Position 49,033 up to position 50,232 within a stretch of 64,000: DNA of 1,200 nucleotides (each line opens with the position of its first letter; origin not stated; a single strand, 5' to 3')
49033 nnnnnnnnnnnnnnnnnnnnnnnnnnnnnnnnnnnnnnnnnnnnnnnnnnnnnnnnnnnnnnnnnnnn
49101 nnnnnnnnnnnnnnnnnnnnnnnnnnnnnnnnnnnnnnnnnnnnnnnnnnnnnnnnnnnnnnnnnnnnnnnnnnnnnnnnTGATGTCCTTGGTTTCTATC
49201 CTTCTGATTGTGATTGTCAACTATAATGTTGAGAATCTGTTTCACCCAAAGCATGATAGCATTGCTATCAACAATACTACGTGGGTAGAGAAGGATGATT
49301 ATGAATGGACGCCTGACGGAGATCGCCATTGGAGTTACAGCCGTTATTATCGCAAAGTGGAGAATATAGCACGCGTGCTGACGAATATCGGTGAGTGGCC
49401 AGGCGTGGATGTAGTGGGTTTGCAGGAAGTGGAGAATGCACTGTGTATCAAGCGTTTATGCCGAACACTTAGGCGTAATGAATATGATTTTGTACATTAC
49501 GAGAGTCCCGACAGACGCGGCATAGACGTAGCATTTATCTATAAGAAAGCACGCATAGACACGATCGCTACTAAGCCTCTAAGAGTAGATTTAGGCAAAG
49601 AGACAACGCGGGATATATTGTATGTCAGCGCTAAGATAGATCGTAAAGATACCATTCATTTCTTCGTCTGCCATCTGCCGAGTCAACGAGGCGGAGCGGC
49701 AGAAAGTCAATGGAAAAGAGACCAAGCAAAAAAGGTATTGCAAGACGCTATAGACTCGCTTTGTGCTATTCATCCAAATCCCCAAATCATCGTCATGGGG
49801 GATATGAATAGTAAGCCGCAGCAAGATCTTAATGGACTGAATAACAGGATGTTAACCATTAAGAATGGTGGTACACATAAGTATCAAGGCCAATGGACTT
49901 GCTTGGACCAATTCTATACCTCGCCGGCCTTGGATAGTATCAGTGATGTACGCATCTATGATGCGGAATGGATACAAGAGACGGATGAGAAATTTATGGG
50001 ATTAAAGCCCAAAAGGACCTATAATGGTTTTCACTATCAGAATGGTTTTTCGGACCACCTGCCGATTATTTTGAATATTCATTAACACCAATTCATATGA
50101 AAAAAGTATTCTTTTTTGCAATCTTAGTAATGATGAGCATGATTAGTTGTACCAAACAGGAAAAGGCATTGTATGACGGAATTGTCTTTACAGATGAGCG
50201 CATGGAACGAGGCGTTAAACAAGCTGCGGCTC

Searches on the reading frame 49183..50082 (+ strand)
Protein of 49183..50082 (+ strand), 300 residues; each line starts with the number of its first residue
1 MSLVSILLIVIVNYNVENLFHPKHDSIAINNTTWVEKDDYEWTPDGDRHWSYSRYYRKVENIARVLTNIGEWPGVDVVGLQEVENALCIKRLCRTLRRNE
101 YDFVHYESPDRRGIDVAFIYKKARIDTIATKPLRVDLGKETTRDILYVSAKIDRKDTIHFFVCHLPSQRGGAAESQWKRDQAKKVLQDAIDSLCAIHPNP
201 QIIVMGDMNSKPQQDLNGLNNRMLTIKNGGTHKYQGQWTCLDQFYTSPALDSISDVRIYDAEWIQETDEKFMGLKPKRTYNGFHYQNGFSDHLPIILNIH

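Call 78: search_protein_families(library=ncbifam, proteins=[window:49183-50082:+], max_evalue=0.00001)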
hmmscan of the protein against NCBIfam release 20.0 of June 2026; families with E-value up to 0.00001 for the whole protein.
window:49183-50082:+ (300 aa): 1 family
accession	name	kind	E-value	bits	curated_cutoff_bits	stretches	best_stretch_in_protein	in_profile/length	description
NF033681.1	ExeM_NucH_DNase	subfamily_domain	6.3e-10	38.5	300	1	74-298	286-543/546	ExeM/NucH family extracellular endonuclease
